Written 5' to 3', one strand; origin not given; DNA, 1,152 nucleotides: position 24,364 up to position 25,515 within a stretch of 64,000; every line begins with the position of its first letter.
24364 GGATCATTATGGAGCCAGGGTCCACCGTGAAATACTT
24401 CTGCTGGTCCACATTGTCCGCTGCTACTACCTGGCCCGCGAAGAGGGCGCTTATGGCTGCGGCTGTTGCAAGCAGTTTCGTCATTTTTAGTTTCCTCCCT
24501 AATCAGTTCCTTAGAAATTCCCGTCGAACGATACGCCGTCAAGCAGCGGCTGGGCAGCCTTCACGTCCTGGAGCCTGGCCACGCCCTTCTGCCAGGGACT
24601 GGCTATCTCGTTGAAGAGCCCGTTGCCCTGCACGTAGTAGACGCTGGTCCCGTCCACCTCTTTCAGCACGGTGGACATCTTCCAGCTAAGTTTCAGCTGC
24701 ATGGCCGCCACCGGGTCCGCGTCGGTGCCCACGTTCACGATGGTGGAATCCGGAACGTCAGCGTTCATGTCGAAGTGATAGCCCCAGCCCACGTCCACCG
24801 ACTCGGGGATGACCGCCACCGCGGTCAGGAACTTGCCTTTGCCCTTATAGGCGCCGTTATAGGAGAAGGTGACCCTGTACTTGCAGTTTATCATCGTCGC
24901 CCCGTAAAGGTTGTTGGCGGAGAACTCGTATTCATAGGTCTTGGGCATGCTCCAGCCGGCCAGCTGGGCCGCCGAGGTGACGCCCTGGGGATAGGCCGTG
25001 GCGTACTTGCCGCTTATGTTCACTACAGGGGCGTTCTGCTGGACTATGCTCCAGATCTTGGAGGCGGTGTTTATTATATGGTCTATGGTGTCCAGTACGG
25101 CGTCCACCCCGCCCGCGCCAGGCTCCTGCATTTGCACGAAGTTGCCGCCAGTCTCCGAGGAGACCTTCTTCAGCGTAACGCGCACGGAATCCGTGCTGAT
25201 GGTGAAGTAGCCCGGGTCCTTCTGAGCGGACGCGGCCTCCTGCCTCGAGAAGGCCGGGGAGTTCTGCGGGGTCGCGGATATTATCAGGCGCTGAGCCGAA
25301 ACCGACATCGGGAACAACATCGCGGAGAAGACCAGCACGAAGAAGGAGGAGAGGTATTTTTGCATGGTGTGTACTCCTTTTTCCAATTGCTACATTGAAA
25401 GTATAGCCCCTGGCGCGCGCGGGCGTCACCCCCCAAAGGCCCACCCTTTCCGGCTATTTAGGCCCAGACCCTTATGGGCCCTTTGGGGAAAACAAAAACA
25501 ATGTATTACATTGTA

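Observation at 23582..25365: Terminator-bounded tandem pair of secreted paralogs with no family I can recognise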

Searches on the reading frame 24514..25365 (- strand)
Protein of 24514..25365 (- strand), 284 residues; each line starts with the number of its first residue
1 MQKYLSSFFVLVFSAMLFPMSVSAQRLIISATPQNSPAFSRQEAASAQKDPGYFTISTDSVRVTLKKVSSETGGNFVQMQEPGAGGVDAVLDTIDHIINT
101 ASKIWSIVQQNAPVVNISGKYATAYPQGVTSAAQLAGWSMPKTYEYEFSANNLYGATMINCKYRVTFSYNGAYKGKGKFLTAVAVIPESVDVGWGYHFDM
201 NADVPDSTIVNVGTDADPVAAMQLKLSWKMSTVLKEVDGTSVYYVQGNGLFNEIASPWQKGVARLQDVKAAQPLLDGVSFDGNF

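Call 4: search_protein_families(library=pfam, proteins=[window:24514-25365:-], max_evalue=1)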
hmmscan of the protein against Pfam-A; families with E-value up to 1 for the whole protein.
window:24514-25365:- (284 aa): 1 family
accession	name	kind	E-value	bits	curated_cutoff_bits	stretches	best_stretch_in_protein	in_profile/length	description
PF08502.15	LeuA_dimer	-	0.066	13.6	24.9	1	54-102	27-75/131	LeuA allosteric (dimerisation) domain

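Call 5: search_protein_families(library=ncbifam, proteins=[window:24514-25365:-], max_evalue=1)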
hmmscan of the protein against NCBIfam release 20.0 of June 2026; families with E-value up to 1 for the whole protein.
window:24514-25365:- (284 aa): 0 families

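Call 7: find_homologous_proteins(query=window:24514-25365:-)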
Query window:24514-25365:- (284 aa): 134 proteins with E <= 0.001 among 1161 candidates; the best 120 are listed.
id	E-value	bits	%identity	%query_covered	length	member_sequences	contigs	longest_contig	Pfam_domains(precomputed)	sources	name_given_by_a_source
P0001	1.3e-183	627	99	100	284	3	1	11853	-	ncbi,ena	-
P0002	5.3e-162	556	88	99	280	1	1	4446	-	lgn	-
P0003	3.9e-147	507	82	99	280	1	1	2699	-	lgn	-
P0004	5.1e-104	366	61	98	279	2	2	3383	-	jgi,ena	-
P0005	3.2e-103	363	62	97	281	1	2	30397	-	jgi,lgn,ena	-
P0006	5.5e-103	362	61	97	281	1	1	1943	-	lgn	-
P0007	9.3e-103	362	61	97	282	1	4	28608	-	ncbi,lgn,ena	-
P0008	1.3e-102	361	59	97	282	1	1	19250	-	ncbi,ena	-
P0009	5.7e-102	359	61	97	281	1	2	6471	-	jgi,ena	-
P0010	5.7e-102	359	59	97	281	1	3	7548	-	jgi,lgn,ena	jgi:hypothetical protein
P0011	9.4e-102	358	60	99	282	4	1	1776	-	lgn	-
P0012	1.2e-101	358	59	97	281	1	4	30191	-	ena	-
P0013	3.4e-101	356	60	96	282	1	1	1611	-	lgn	-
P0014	4.5e-101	356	59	97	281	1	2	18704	-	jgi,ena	-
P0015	9.5e-101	355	60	97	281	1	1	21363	-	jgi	-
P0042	1.0e-93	332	61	87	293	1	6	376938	-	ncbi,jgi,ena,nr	ncbi:MAG: hypothetical protein A2X35_09420 [Elusimicrobia bacterium GWA2_61_42]|nr:MAG: hypothetical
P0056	2.6e-91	324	56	98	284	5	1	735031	-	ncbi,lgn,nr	ncbi:MAG: hypothetical protein PHV36_00695 [Elusimicrobiales bacterium]|nr:hypothetical protein [Elu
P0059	1.3e-90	322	54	98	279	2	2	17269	-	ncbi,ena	-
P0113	2.7e-78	281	53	84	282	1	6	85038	-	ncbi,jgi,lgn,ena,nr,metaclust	ncbi:MAG TPA: hypothetical protein DCZ92_04920 [Elusimicrobia bacterium]|nr:MAG: hypothetical protei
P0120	4.3e-70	254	45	94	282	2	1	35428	-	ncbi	-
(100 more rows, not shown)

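Call 8: search_solved_structures(query=window:24514-25365:-, max_evalue=10)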
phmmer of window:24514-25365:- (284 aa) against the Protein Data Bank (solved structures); distinct sequences matched with E-value up to 10: 0.

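Call 14: find_encoding_contigs(protein=P0001, flank=10000, max_places=3)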
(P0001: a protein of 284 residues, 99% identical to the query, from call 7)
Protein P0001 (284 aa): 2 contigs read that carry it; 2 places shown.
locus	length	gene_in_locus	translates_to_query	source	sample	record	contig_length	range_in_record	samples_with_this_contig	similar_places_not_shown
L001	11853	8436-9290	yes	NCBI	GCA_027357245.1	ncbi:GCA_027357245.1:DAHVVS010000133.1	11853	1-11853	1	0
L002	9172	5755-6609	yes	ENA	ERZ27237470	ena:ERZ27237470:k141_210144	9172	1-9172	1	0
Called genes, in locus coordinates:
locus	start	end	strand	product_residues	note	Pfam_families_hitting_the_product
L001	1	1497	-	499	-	?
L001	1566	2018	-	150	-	PF11220:DUF3015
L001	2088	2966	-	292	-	PF10418:DHODB_Fe-S_bind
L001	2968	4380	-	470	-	PF14691:Fer4_20, PF07992:Pyr_redox_2, PF13450:NAD_binding_8 (weak), PF13738:Pyr_redox_3 (weak), PF00070:Pyr_redox (weak)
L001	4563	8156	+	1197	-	PF01855:POR_N, PF17147:PFOR_II, PF01558:POR, PF10371:EKR, PF12837:Fer4_6 (weak), PF12838:Fer4_7, PF13183:Fer4_8, PF13237:Fer4_10, +5 more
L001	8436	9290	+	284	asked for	-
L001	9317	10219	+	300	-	-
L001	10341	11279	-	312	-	PF00226:DnaJ, PF01556:DnaJ_C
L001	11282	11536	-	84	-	-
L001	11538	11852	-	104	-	?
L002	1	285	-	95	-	?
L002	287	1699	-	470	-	PF14691:Fer4_20, PF07992:Pyr_redox_2, PF13450:NAD_binding_8 (weak), PF13738:Pyr_redox_3 (weak), PF00070:Pyr_redox (weak)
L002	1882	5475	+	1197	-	PF01855:POR_N, PF17147:PFOR_II, PF01558:POR, PF10371:EKR, PF12837:Fer4_6 (weak), PF12838:Fer4_7, PF13183:Fer4_8, PF13237:Fer4_10, +5 more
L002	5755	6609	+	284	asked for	-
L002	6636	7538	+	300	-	-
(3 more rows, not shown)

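Call 15: find_encoding_contigs(protein=P0056, flank=8000, max_places=1)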
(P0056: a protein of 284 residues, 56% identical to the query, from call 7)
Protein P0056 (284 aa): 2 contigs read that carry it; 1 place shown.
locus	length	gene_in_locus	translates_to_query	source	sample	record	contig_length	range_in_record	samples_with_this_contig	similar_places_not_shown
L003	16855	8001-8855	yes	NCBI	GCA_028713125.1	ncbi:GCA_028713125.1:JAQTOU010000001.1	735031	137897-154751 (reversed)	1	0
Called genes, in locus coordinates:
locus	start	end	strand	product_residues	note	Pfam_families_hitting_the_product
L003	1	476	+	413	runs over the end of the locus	PF03916:NrfD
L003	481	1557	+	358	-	PF14522:Cytochrome_C7 (faint), PF14537:Cytochrom_c3_2 (faint), PF02085:Cytochrom_CIII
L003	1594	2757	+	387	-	PF00072:Response_reg, PF01597:GCV_H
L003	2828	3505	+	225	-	-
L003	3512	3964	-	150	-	PF00334:NDK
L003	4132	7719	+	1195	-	PF01855:POR_N, PF17147:PFOR_II, PF01558:POR, PF10371:EKR, PF00037:Fer4 (weak), PF12837:Fer4_6 (weak), PF12838:Fer4_7, PF13237:Fer4_10, +6 more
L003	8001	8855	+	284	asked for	-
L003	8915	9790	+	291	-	-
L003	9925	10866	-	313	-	PF00226:DnaJ, PF01556:DnaJ_C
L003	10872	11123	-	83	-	-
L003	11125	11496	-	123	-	PF00989:PAS, PF08448:PAS_4 (weak)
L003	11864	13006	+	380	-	PF04389:Peptidase_M28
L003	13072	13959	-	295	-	PF04231:Endonuclease_1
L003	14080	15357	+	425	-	PF00246:Peptidase_M14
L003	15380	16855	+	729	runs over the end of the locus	PF07715:Plug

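Call 16: find_encoding_contigs(protein=P0042, flank=8000, max_places=1)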
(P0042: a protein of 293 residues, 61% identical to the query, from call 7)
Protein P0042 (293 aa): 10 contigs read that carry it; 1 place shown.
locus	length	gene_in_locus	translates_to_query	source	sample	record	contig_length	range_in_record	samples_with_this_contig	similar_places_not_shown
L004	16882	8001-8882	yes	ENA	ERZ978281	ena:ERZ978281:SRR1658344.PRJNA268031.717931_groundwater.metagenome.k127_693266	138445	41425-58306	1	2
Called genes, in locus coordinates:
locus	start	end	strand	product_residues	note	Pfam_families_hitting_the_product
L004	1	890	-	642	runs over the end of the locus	PF25225:DUF7843, PF13387:Lnb_N, PF25222:DUF7840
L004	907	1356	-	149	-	PF11220:DUF3015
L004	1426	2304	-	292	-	PF00175:NAD_binding_1 (weak), PF10418:DHODB_Fe-S_bind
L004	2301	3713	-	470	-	PF14691:Fer4_20, PF07992:Pyr_redox_2, PF13450:NAD_binding_8, PF13738:Pyr_redox_3 (weak), PF00070:Pyr_redox (weak)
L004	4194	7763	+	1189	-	PF01855:POR_N, PF17147:PFOR_II, PF01558:POR, PF10371:EKR, PF00037:Fer4 (weak), PF12837:Fer4_6 (weak), PF12838:Fer4_7, PF13237:Fer4_10, +6 more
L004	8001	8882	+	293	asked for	-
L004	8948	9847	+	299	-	-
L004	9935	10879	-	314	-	PF00226:DnaJ, PF01556:DnaJ_C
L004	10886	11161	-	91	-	-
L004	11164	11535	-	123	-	PF00989:PAS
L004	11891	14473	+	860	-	PF08269:dCache_2, PF17200:sCache_2, PF17201:Cache_3-Cache_2 (weak), PF00989:PAS, PF13426:PAS_9 (weak), PF00571:CBS, PF03445:DUF294, PF10335:DUF294_C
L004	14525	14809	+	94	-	PF04341:DUF485 (weak)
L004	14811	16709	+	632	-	PF00474:SSF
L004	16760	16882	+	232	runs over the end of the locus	PF00149:Metallophos, PF12850:Metallophos_2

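Call 17: find_encoding_contigs(protein=P0113, flank=8000, max_places=1)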
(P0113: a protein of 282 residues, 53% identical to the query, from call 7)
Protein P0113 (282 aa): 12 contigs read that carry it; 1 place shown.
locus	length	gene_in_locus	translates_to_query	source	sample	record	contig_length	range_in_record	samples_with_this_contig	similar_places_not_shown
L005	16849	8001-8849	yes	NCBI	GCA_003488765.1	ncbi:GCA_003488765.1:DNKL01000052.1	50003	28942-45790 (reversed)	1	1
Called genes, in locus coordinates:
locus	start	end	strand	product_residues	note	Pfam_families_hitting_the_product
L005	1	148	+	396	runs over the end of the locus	-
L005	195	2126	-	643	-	PF25225:DUF7843, PF13387:Lnb_N, PF25222:DUF7840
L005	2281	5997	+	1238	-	-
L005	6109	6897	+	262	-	-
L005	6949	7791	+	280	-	-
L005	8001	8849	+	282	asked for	-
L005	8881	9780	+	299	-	-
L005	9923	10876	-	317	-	PF00226:DnaJ, PF01556:DnaJ_C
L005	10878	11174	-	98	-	-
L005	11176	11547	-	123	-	PF00989:PAS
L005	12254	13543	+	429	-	PF05195:AMP_N (faint), PF00557:Peptidase_M24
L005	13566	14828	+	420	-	-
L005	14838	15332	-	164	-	PF00293:NUDIX (weak)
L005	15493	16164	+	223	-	-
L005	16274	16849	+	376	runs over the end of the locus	PF04389:Peptidase_M28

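Call 18: predict_structure(alignment_id=A1)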
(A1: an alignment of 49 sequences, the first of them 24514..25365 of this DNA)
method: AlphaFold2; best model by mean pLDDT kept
length: 284 residues; sequences in the alignment: 49
mean_pLDDT: 74.0   pTM: 0.67
mean pLDDT of the five models: 74.0, 73.2, 69.0, 67.9, 66.9
residues with pLDDT >= 90: 82; 70-90: 97; 50-70: 69; < 50: 36
segments of 3 or more residues with pLDDT < 50: 83-114
pLDDT, mean of each block of 10 residues (from residue 1): 54 59 72 90 95 94 91 60 43 30 32 52 67 78 92 96 89 84 83 92 81 85 90 94 87 80 55 58 48
secondary structure, 60 per line:
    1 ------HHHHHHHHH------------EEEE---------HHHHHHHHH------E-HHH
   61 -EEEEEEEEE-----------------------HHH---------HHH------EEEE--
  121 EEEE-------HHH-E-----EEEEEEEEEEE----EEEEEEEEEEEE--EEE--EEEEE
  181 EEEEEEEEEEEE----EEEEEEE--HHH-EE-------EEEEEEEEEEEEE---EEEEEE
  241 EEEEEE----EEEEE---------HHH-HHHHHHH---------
elements in order: H7-15 E28-31 H41-49 E62-70 E115-118 E121-124 E142-152 E157-168 E171-173 E176-192 E197-203 E219-231 E235-246 E251-255 H269-275

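Call 20: search_protein_representatives(alignment_id=A1)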
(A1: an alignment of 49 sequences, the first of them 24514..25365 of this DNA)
Query: 49 sequences, 281 profile positions. Proteins with E-value up to 0.001 (for the whole library): 1418; up to 1e-10: 1180; up to 1e-30: 566. The best 150 are listed.
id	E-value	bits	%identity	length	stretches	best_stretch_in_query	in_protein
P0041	3.4e-140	482.4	-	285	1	1-281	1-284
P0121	3.3e-92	325.0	-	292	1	28-254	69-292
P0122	3.2e-83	295.5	-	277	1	8-276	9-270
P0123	5.9e-80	284.8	-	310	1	36-260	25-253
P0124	2.0e-79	283.1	-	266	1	18-281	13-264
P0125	1.9e-78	279.9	-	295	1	84-264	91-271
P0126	2.5e-78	279.5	-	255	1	84-272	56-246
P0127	1.6e-77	276.8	-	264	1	40-264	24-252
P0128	1.7e-76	273.5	-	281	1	45-255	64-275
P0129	2.9e-76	272.7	-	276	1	10-267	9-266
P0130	4.1e-76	272.2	-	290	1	34-260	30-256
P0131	3.1e-75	269.3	-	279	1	33-269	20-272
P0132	1.1e-72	261.0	-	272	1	28-261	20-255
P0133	5.9e-72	258.6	-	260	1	49-270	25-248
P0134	3.1e-70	252.9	-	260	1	88-270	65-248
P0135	1.5e-69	250.7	-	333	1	38-271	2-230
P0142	1.4e-66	240.9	-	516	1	85-265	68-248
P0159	4.8e-61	222.8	-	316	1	87-268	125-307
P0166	1.1e-56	208.5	-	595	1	45-258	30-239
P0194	8.2e-51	189.2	-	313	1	50-256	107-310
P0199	1.2e-49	185.4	-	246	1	41-254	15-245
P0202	2.7e-49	184.2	-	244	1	51-253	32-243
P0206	5.9e-49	183.1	-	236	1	46-253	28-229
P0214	2.0e-48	181.4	-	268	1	44-252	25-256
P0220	2.9e-48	180.9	-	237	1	46-254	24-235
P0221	3.3e-48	180.7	-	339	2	71-255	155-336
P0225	1.1e-47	178.9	-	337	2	94-256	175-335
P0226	1.2e-47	178.8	-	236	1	50-254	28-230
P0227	1.5e-47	178.5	-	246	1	88-252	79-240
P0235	1.0e-46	175.8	-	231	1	45-251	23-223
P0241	2.1e-46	174.8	-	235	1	45-251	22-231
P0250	1.9e-45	171.6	-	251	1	13-252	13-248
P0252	2.0e-45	171.6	-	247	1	48-255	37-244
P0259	6.2e-45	169.9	-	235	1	43-253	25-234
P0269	2.2e-44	168.1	-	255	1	85-252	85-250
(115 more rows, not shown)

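Call 21: search_protein_families(library=pfam, proteins=[P0142, P0166, P0221, P0225, P0135, P0159, P0194, P0250, P0269, P0123], max_evalue=0.1)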
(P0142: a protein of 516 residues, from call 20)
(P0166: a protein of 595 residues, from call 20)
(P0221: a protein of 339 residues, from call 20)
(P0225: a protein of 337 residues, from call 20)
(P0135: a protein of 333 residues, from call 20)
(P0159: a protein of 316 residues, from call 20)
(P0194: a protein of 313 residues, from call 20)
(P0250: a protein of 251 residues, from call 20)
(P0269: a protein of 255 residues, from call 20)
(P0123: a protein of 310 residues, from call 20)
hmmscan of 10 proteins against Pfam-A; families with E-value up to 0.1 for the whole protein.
P0142 (516 aa): 0 families

P0166 (595 aa): 0 families

P0221 (339 aa): 0 families

P0225 (337 aa): 1 family
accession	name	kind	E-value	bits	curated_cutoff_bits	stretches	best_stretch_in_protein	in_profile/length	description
PF21497.3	TcpC-like_C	-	0.079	13.7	27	0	199-257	23-78/109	Conjugal transfer protein-like, C-terminal domain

P0135 (333 aa): 0 families

P0159 (316 aa): 0 families

P0194 (313 aa): 2 families
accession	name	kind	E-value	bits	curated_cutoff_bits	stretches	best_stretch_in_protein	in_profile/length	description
PF00089.32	Trypsin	-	6.8e-05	23.2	20.6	1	26-67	160-198/220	Trypsin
PF21159.3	FlgK_2nd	-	0.036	14.9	24.7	1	173-266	4-97/116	Flagellar hook-associated protein 1, D3 domain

P0250 (251 aa): 0 families

P0269 (255 aa): 0 families

P0123 (310 aa): 0 families

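Call 23: list_cluster_members(proteins=[P0121, P0123, P0125, P0130, P0142, P0166, P0194, P0221, P0250, P0269])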
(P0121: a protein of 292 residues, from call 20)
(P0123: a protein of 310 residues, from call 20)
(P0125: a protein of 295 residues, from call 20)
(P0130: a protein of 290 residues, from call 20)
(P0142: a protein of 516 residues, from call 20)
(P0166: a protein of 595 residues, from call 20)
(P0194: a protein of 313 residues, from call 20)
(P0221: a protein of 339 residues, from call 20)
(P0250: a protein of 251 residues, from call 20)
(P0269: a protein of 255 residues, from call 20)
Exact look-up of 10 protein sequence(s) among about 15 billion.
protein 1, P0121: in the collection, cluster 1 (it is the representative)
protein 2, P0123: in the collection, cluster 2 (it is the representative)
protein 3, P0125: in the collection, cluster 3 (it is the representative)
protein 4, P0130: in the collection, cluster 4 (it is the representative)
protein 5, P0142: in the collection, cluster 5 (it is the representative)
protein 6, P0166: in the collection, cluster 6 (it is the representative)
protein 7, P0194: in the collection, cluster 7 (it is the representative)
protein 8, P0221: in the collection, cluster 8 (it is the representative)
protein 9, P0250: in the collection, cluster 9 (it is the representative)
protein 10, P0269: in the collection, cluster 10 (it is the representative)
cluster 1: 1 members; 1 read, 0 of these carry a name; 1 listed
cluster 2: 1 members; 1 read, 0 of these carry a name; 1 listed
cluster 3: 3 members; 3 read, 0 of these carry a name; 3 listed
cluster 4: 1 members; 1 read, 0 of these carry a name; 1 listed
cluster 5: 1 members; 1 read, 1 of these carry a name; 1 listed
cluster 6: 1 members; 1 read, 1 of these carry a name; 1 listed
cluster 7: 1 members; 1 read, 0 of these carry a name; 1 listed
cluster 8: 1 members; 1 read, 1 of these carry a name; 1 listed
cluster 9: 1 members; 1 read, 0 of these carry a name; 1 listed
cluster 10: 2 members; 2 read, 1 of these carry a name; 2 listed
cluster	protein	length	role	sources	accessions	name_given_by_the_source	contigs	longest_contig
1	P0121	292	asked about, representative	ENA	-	-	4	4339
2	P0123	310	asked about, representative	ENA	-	-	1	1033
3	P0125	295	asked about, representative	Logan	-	-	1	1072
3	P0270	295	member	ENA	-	-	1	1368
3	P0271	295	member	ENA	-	-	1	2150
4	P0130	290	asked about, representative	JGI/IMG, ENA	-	-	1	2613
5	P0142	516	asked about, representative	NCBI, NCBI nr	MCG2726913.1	MAG: hypothetical protein L6420_11805 [Elusimicrobia bacterium] | hypothetical protein [Elusimicrobiota bacterium]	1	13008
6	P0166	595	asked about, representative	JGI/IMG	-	hypothetical protein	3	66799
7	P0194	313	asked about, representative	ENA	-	-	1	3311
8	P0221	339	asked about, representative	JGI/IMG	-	hypothetical protein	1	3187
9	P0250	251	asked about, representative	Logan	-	-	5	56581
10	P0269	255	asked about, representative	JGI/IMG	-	hypothetical protein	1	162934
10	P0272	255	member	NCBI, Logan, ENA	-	-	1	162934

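Call 25: find_encoding_contigs(protein=P0269, flank=8000, max_places=1)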
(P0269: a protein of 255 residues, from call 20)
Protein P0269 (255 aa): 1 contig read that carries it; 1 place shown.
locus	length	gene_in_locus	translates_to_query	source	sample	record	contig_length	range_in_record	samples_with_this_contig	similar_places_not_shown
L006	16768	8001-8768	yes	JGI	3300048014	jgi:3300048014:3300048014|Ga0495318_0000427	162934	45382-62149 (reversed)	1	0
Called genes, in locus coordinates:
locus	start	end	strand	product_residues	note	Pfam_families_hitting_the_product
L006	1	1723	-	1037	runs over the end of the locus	PF00873:ACR_tran, PF03176:MMPL (weak)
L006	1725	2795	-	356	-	PF25917:BSH_RND (weak), PF25919:BSH_CusB (weak), PF25973:BSH_CzcB, PF25954:Beta-barrel_RND_2, PF25944:Beta-barrel_RND (faint)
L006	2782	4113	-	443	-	PF02321:OEP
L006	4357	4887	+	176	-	-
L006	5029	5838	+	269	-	PF14394:DUF4423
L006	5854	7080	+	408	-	-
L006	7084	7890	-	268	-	PF14394:DUF4423, PF01978:TrmB (weak)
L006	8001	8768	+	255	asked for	-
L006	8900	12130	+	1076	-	PF05345:He_PIG, PF01833:TIG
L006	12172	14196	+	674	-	PF01702:TGT, PF05430:Methyltransf_30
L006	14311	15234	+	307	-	PF00089:Trypsin, PF13365:Trypsin_2 (weak)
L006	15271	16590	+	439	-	-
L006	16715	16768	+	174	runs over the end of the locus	PF13462:Thioredoxin_4, PF01323:DSBA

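Call 26: find_encoding_contigs(protein=P0166, flank=8000, max_places=1)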
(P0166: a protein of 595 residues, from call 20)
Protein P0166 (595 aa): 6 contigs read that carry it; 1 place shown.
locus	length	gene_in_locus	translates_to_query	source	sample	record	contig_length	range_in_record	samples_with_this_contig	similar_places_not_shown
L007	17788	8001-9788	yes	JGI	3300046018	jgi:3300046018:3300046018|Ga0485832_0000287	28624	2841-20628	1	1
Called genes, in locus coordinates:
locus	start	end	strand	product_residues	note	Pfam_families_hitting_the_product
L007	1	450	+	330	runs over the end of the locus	PF03687:UPF0164, PF19572:PorV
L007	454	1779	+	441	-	-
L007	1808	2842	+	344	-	PF08240:ADH_N, PF00107:ADH_zinc_N, PF13602:ADH_zinc_N_2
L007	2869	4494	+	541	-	PF13231:PMT_2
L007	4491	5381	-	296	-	PF06271:RDD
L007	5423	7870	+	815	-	-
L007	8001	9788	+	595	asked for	-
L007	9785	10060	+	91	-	-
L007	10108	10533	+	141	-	PF13840:ACT_7 (faint), PF19571:ACT_8, PF01842:ACT, PF13291:ACT_4 (faint), PF22629:ACT_AHAS_ss (weak)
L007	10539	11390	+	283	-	PF13230:GATase_4, PF13522:GATase_6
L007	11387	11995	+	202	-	PF02985:HEAT (faint), PF21581:SCD (faint), PF13646:HEAT_2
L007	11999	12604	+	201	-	PF13513:HEAT_EZ (faint), PF02985:HEAT (faint), PF13646:HEAT_2 (weak), PF03130:HEAT_PBS (faint), PF13646:HEAT_2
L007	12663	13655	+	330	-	PF00493:MCM (weak), PF20030:bpMoxR, PF07726:AAA_3, PF07728:AAA_5, PF17863:AAA_lid_2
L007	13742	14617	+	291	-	PF01882:DUF58, PF13519:VWA_2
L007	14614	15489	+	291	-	-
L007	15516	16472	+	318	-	PF00092:VWA, PF06707:DUF1194 (faint), PF13519:VWA_2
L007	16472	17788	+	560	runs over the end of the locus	PF00092:VWA, PF13519:VWA_2, PF14559:TPR_19 (faint), PF00515:TPR_1 (faint), PF07719:TPR_2 (faint), PF13414:TPR_11 (weak), PF13432:TPR_16 (weak)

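Call 31: fold_search(model_id=the predicted structure, library=pdb)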
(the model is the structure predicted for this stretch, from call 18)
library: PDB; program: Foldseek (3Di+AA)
matches with E <= 10: 405; with E <= 0.001: 0
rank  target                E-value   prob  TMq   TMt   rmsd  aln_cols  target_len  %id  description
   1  4pn0_C                1.0e-01  0.05  0.11  0.11  22.9       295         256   11  Structure of S. pombe Pct1 RNA triphosphatase (released 2014-11-12)
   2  1wnh                  1.7e-01  0.06  0.12  0.14  21.4       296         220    8  Crystal structure of mouse Latexin (tissue carboxypeptidase inhibitor) (released 2005-02-15)
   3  2bo9_B                1.9e-01  0.07  0.13  0.16  21.2       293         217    7  Human carboxypeptidase A4 in complex with human latexin. (released 2005-04-15)
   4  4akr_A                2.5e-01  0.16  0.15  0.16  12.9       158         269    9  Crystal Structure of the cytoplasmic actin capping protein Cap32_34 from Dictyostelium discoideum (released 2012-07-04)
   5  4k15_B                2.7e-01  0.33  0.19  0.36  10.1       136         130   12  2.75 Angstrom Crystal Structure of Hypothetical Protein lmo2686 from Listeria monocytogenes EGD-e (released 2013-04-17)
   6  2mzv_MODEL_1_A        2.7e-01  0.07  0.10  0.13  19.7       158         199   11  Resonance assignments and secondary structure of a phytocystatin from Sesamum indicum (released 2016-03-02)
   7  9b7j_N                3.3e-01  0.12  0.14  0.14  13.0       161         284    8  Cryo-EM structure of human dynactin complex bound to Chlamydia effector Dre1 (released 2025-04-16)
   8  4kwy_A                3.3e-01  0.11  0.10  0.18  14.1        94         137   16  Crystal structure of a putative lipoprotein (CC_3750) from Caulobacter crescentus CB15 at 2.40 A resolution (released 2013-06-19)
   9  2o2a_D                3.7e-01  0.14  0.12  0.23  12.3        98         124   19  The crystal structure of a protein of unknown function from Streptococcus agalactiae (released 2006-12-26)
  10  4k15_C                4.1e-01  0.18  0.18  0.32  10.3       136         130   13  2.75 Angstrom Crystal Structure of Hypothetical Protein lmo2686 from Listeria monocytogenes EGD-e (released 2013-04-17)
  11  9y9l_Y                4.1e-01  0.09  0.13  0.14  13.2       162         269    8  CP at the barbed end with one cofilin on second-to-last subunit (released 2026-03-04)
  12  6le0_A                4.3e-01  0.04  0.08  0.10  17.8       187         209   11  A nonspecific heme-binding cyclase catalyzes [4 + 2] cycloaddition during neoabyssomicin biosynthesis (released 2020-11-25)
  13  6ymn_BBB              4.3e-01  0.03  0.08  0.10  18.2       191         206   12  Crystal structure of the Diels Alderase AbmU from Streptomyces koyangensis (released 2021-04-21)
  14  3lk2_A                4.5e-01  0.12  0.14  0.15  15.4       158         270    8  Crystal structure of CapZ bound to the uncapping motif from CARMIL (released 2010-04-07)
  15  7ds2_A                4.5e-01  0.09  0.14  0.14  13.8       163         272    8  Crystal structure of actin capping protein in complex with twinflin-1 C-terminus tail (released 2021-03-03)
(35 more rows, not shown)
